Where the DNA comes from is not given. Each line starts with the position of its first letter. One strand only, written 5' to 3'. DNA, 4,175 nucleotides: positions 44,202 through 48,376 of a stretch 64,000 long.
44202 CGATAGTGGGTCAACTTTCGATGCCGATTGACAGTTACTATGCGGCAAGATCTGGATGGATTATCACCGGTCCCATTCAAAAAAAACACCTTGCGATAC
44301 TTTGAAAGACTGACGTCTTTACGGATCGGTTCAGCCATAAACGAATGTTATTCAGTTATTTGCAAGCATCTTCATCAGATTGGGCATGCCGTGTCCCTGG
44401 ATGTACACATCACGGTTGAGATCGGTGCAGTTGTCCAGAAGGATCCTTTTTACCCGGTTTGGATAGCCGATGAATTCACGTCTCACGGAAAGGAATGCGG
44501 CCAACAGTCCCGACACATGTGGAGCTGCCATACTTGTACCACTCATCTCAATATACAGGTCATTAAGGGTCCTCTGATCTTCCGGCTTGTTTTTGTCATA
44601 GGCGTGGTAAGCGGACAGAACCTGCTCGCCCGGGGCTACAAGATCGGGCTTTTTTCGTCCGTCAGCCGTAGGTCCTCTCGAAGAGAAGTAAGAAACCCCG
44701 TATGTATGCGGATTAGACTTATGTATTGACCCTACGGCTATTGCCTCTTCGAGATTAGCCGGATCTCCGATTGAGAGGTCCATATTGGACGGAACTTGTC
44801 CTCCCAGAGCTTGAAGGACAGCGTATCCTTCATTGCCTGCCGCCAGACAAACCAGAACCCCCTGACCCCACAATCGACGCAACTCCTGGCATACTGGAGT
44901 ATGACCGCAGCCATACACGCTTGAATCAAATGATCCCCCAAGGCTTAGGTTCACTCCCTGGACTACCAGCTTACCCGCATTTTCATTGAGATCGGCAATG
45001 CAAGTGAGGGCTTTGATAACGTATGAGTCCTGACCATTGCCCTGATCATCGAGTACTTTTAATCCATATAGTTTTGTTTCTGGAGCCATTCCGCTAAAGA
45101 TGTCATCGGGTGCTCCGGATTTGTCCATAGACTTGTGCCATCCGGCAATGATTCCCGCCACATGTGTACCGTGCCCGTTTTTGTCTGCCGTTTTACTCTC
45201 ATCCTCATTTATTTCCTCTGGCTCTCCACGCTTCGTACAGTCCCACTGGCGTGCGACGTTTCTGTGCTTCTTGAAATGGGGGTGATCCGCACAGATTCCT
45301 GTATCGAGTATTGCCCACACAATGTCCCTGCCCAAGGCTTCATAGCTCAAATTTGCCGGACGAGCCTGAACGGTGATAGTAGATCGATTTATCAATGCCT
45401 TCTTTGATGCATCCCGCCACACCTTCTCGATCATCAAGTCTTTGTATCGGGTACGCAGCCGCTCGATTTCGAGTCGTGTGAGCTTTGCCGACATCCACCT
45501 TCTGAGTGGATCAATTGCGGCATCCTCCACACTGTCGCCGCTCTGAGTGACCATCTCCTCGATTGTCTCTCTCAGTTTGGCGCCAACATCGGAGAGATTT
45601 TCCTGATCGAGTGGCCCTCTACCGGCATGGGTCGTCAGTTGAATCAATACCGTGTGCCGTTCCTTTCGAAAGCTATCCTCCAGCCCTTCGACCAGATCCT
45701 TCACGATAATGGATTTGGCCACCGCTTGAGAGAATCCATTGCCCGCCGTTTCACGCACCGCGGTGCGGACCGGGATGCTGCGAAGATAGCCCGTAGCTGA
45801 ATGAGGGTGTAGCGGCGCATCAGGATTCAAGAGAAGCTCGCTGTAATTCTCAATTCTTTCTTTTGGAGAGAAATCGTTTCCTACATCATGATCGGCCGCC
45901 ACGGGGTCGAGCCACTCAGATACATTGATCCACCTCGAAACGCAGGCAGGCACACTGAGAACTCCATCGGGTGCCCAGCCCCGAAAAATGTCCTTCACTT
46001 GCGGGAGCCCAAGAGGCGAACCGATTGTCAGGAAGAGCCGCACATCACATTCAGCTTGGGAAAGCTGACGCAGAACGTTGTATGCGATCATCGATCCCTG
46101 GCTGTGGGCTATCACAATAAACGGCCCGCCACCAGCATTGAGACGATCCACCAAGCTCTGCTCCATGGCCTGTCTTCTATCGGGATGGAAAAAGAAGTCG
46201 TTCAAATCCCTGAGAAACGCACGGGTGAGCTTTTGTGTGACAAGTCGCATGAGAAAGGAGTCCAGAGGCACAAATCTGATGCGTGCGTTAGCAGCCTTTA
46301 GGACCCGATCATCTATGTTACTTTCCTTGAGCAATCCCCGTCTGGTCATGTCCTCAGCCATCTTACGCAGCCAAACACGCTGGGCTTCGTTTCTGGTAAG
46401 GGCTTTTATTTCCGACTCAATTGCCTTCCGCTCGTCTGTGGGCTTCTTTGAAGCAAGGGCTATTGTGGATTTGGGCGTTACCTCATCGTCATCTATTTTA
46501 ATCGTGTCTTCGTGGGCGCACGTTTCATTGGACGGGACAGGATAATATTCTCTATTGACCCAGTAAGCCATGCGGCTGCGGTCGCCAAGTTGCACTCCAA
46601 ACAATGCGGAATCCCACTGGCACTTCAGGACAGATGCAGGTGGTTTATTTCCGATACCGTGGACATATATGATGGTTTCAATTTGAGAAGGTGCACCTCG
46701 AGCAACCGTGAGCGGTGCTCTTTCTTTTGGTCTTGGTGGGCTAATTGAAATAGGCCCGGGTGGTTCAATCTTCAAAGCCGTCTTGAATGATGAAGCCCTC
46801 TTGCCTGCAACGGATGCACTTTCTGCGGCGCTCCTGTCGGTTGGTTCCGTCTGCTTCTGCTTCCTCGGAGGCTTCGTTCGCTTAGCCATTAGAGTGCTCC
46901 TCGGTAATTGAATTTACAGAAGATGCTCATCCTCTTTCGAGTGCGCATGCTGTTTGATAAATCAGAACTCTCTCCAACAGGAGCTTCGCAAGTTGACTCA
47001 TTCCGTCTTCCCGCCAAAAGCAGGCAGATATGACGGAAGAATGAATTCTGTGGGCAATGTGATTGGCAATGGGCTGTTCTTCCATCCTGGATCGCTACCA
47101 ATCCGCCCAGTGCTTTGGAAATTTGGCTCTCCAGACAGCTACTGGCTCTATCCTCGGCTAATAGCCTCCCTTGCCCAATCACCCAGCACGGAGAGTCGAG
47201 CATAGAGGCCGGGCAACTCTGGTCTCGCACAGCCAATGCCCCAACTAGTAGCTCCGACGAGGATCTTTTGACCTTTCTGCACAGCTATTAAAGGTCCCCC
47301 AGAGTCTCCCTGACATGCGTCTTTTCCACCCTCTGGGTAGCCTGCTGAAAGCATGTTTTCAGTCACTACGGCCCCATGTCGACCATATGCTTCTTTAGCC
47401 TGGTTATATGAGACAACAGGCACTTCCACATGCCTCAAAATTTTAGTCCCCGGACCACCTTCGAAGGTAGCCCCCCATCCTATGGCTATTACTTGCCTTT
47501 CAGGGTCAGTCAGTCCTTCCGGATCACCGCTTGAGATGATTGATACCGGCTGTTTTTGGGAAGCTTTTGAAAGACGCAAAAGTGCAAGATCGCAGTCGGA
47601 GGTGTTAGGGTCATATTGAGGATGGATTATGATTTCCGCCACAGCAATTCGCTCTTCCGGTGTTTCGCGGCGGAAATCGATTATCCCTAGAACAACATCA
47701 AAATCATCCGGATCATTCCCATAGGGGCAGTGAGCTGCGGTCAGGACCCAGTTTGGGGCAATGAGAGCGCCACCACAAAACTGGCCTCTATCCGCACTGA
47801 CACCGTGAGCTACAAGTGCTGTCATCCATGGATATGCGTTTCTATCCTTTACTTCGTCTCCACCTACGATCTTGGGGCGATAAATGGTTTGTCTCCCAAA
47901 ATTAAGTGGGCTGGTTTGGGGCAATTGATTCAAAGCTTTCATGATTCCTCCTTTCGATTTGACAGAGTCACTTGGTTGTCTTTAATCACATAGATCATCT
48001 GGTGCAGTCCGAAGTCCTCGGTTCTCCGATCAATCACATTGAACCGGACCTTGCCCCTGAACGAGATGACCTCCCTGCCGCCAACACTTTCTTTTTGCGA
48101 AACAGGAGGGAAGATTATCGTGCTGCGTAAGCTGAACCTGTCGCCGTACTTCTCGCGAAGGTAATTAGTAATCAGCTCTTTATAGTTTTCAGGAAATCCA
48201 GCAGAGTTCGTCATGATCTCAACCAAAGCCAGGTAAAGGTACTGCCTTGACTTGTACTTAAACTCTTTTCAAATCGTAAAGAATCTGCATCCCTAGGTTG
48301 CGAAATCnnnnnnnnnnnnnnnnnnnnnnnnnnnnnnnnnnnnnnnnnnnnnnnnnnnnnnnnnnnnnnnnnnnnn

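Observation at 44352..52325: AT-rich six-gene island combining a TIR-TPR protein with three unrelated peptidases (S1, S8, C92): candidate uncharacterised conflict/defence system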

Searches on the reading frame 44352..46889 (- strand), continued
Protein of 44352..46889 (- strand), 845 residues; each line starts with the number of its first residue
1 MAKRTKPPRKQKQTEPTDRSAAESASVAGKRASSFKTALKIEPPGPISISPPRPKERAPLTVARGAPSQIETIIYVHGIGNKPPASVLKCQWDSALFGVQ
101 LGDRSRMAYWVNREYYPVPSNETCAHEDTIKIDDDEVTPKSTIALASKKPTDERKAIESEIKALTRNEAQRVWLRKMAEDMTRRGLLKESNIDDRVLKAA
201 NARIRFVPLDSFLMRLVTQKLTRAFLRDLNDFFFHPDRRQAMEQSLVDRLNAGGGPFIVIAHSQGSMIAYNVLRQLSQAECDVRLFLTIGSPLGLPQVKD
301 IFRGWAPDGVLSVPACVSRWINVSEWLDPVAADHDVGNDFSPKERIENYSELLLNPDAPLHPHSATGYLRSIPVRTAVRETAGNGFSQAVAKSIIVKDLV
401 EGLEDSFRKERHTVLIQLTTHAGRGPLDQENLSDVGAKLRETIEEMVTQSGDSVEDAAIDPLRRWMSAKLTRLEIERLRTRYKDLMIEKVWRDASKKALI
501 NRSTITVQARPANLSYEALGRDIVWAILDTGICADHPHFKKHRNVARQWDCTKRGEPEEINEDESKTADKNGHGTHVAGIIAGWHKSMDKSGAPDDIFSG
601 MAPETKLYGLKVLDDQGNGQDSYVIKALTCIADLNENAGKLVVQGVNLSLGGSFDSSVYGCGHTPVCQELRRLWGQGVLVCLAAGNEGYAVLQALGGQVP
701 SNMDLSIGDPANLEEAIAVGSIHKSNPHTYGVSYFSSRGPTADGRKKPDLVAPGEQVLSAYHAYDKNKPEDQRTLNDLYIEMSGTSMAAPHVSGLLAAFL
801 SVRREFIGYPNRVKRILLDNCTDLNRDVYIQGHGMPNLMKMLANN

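Call 94: find_encoding_contigs(protein=P0126, flank=6000, max_places=2)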
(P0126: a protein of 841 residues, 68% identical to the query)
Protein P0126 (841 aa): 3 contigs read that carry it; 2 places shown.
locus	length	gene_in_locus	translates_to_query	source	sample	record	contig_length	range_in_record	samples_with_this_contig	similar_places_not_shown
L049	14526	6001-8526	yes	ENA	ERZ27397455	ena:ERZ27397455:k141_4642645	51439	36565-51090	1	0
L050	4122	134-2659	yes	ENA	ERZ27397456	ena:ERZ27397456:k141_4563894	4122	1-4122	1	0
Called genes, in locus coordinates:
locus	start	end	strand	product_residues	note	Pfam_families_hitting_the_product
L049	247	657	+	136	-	-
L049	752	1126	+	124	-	PF07238:PilZ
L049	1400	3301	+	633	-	PF01274:MS_TIM-barrel, PF20659:MS_C (weak)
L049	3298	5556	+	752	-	PF00463:ICL, PF13714:PEP_mutase, PF00463:ICL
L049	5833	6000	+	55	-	-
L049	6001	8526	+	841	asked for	PF00082:Peptidase_S8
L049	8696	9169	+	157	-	PF22381:Staph_reg_Sar_Rot, PF01978:TrmB (faint), PF01047:MarR, PF12802:MarR_2, PF13412:HTH_24 (weak), PF13601:HTH_34 (weak)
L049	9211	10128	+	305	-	PF02678:Pirin, PF07883:Cupin_2 (faint), PF05726:Pirin_C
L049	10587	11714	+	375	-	-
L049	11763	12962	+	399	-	PF00656:Peptidase_C14, PF07719:TPR_2 (faint), PF13414:TPR_11, PF13432:TPR_16 (weak), PF14559:TPR_19 (faint)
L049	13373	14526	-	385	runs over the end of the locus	PF13191:AAA_16 (weak), PF23569:NBD_SMAX1 (weak), PF13401:AAA_22 (faint), PF00004:AAA, PF17871:AAA_lid_9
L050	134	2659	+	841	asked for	PF00082:Peptidase_S8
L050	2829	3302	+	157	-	PF22381:Staph_reg_Sar_Rot, PF01978:TrmB (faint), PF01047:MarR, PF12802:MarR_2, PF13412:HTH_24 (weak), PF13601:HTH_34 (weak)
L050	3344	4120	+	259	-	?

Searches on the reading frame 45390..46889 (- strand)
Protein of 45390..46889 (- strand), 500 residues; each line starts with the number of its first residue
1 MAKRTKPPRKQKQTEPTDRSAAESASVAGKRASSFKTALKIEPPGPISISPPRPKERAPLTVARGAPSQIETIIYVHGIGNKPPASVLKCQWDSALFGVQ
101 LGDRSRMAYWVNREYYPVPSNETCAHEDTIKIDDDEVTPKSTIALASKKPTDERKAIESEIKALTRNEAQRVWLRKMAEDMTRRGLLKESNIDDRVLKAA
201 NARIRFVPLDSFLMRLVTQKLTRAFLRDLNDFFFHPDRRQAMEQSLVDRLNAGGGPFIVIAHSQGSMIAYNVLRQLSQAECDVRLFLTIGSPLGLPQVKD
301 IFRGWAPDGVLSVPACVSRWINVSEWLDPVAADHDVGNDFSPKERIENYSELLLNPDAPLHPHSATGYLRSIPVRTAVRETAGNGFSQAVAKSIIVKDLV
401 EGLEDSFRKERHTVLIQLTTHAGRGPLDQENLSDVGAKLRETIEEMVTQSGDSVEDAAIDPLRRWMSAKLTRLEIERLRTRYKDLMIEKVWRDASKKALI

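Call 70: find_related_loci(query=A2, collection=viral_contigs, flank=8000)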
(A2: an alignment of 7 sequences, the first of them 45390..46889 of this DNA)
Query A2 (500 aa) in viral_contigs; peptide patterns used: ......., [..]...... (x = any residue, [..] = any of these).
26 stretches matched a pattern; 2 encode a relative of the query (tblastn E <= 1e-3); 2 distinct loci.
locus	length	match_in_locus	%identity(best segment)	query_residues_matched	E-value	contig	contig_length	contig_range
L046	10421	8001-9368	43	31-500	9e-107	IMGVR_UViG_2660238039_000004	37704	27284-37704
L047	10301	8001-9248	44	72-500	4e-103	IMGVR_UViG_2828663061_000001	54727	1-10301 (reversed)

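Call 81: search_protein_families(library=pfam, proteins=[L046:6080-7330:-, L046:4852-5778:+, L046:3396-4193:+, L046:1621-2457:+, L047:5948-7210:-, L047:3388-4491:-, L047:2657-3397:+, L047:1576-2361:+], max_evalue=0.001)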
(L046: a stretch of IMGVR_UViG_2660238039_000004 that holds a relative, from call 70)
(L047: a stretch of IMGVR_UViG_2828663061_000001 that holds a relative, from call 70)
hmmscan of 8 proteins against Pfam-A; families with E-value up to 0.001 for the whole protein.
L046:6080-7330:- (416 aa): 3 families
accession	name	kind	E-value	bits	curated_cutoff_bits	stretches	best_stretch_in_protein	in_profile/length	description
PF22022.2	Phage_int_M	-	6.5e-31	106.9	27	1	118-211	1-96/96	Phage integrase central domain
PF13356.12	Arm-DNA-bind_3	-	7.8e-28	96.9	27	1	21-106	1-83/83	Arm DNA-binding domain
PF00589.27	Phage_integrase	-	4.7e-17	62.7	27.1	1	224-379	3-160/172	Phage integrase family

L046:4852-5778:+ (308 aa): 1 family
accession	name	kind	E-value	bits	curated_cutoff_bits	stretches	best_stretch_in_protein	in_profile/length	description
PF02586.19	SRAP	-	8.5e-19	68.4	27.1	1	116-294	15-197/214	SOS response associated peptidase (SRAP)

L046:3396-4193:+ (265 aa): 1 family
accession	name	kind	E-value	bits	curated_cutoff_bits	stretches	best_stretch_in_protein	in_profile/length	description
PF04383.19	KilA-N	-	1.5e-24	86.3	23.8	1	16-114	3-106/107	KilA-N domain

L046:1621-2457:+ (278 aa): 0 families

L047:5948-7210:- (420 aa): 3 families
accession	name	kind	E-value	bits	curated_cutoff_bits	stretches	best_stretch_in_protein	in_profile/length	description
PF22022.2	Phage_int_M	-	2.3e-30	105.1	27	1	118-211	1-96/96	Phage integrase central domain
PF13356.12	Arm-DNA-bind_3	-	6.4e-26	90.8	27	1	21-106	1-83/83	Arm DNA-binding domain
PF00589.27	Phage_integrase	-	5.4e-17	62.5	27.1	1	225-379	4-160/172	Phage integrase family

L047:3388-4491:- (367 aa): 0 families

L047:2657-3397:+ (246 aa): 0 families

L047:1576-2361:+ (261 aa): 0 families

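Call 90: search_solved_structures(query=window:45390-46889:-, max_evalue=1)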
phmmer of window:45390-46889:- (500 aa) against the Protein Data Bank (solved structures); distinct sequences matched with E-value up to 1: 2.
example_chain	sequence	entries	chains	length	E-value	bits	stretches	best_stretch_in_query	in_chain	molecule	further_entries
4x90_A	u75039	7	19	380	0.083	14.9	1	244-294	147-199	Group XV phospholipase A2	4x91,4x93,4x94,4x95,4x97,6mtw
4x92_A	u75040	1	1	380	0.22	13.5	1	244-294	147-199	Group XV phospholipase A2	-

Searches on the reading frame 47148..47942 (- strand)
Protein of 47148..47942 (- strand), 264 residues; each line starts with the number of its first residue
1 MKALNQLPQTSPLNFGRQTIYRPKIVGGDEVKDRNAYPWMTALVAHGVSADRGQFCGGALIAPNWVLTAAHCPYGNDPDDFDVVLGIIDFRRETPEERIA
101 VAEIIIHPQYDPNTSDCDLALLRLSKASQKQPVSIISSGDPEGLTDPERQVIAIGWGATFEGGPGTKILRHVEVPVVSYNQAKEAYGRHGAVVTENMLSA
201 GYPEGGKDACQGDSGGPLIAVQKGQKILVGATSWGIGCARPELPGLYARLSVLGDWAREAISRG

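Call 4: search_protein_families(library=pfam, proteins=[window:47148-47942:-], max_evalue=0.01)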
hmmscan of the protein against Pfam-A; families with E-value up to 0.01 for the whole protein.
window:47148-47942:- (264 aa): 2 families
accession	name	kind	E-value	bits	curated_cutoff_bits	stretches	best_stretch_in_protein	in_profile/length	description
PF00089.32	Trypsin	-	7.1e-56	189.9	20.6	1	25-256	1-219/220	Trypsin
PF13365.12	Trypsin_2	-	1.2e-05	26.5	27.6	1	58-225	3-140/144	Trypsin-like peptidase domain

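Call 5: search_protein_families(library=padloc, proteins=[window:47148-47942:-], max_evalue=0.01)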
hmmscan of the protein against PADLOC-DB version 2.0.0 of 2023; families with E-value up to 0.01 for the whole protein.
window:47148-47942:- (264 aa): 2 families
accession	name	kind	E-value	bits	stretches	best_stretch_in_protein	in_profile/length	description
PDLC03855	LmuA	-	4.5e-10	37.4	1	58-230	19-168/425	-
PDLC02159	Avs1b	-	1.4e-05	20.7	1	54-143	18-97/1924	-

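Call 8: find_encoding_contigs(protein=window:47148-47942:-, flank=10000, max_places=10)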
Protein window:47148-47942:- (264 aa): no gene with exactly this product is on record in the collection.

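Call 24: search_protein_families(library=ncbifam, proteins=[window:47148-47942:-], max_evalue=0.01)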
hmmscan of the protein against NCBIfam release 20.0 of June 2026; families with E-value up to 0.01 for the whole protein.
window:47148-47942:- (264 aa): 1 family
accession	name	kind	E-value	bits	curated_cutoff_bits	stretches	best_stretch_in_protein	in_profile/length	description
NF041810.1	Avs1b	equivalog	0.00026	18.2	1500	1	56-143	20-97/1931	AVAST type 1 anti-phage system protease Avs1b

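Call 108: search_dna_similar(query=window:47148-47942:-, collection=plasmids, mode=protein, max_rows=12, max_evalue=1e-20)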
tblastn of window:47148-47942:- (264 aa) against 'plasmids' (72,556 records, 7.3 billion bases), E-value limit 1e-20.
Records with a match: 107; places in all: 108; records where one place covers at least 80% of the query: 105.
Best place of each record, by identity: <60% 107.
By first word of the organism name: Rhizobium 90; Streptomyces 6; Mesorhizobium 3; Embleya 2; Bradyrhizobium 1; Photobacterium 1; Miltoncostaea 1; Pseudoalteromonas 1; Bdellovibrio 1; Neorhizobium 1.
By predicted mobility (MOB-suite, as given by PLSDB): non-mobilizable 54; mobilizable 36; conjugative 17.
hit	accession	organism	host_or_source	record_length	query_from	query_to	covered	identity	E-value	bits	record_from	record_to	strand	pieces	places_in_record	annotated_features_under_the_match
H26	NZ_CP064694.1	Bradyrhizobium sp. 187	Acmispon strigosus,cell culture,root ...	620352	23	261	91%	38.3%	4e-36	143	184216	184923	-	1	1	serine protease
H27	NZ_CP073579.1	Photobacterium sp. GJ3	-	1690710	21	262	92%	36.8%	3e-35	140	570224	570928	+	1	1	record has no annotation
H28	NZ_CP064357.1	Miltoncostaea oceani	pure culture,marine sediment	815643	25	256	88%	37.6%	4e-31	128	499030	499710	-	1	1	serine protease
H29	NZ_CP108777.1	Embleya sp. NBC_00896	-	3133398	23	253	88%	37.3%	7e-30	125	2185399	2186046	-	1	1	none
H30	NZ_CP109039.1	Streptomyces sp. NBC_00648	-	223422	15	256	92%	35.3%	3e-26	114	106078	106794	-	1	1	serine protease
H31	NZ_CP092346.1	Rhizobium gallicum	Phaseolus vulgaris,Cell culture,nodule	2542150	6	261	91%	35.2%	8e-24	136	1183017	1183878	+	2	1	none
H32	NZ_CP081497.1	Streptomyces sp. BHT-5-2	whole organism,plant soil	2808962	24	253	87%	36.8%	1e-31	130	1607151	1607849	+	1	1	none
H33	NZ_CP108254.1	Streptomyces sp. NBC_00060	-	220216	15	256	92%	34.9%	6e-26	113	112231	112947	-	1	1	serine protease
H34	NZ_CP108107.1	Streptomyces sp. NBC_00224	-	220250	15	256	92%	34.9%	6e-26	113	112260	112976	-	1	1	serine protease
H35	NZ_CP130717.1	Streptomyces sp. NBC_00150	-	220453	15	256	92%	34.9%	6e-26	113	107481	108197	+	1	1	serine protease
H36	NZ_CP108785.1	Embleya sp. NBC_00888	-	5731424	8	253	93%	34.3%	1e-27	118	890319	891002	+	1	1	none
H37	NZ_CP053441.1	Rhizobium brockwellii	Trifolium repens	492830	24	256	88%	36.0%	9e-32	130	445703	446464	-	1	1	trypsin-like serine protease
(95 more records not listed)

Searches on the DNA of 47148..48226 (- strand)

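Call 106: search_dna_similar(query=window:47148-48226:-, collection=plasmids, mode=distant, max_rows=10)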
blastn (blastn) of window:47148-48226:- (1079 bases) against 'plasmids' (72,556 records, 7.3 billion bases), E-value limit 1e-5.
No match.

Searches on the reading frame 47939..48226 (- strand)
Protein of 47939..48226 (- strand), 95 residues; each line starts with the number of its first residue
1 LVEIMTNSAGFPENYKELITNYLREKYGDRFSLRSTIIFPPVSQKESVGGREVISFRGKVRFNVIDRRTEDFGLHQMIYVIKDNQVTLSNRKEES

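Call 4: search_protein_families(library=pfam, proteins=[window:47939-48226:-], max_evalue=0.01)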
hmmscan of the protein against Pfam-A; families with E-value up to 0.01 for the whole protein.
window:47939-48226:- (95 aa): 0 families

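Call 5: search_protein_families(library=padloc, proteins=[window:47939-48226:-], max_evalue=0.01)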
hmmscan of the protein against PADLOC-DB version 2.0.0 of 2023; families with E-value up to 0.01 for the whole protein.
window:47939-48226:- (95 aa): 0 families

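Call 24: search_protein_families(library=ncbifam, proteins=[window:47939-48226:-], max_evalue=0.01)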
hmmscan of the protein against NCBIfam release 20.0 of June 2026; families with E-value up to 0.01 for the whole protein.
window:47939-48226:- (95 aa): 0 families

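Call 81: search_protein_families(library=pfam, proteins=[window:47939-48214:-], max_evalue=0.001)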
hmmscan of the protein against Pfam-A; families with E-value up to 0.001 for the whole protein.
window:47939-48214:- (91 aa): 0 families

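Call 107: search_dna_similar(query=window:47939-48214:-, collection=plasmids, mode=protein, max_rows=10, max_evalue=0.01)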
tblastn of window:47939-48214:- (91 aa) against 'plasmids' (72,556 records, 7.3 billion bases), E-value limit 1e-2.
No match.
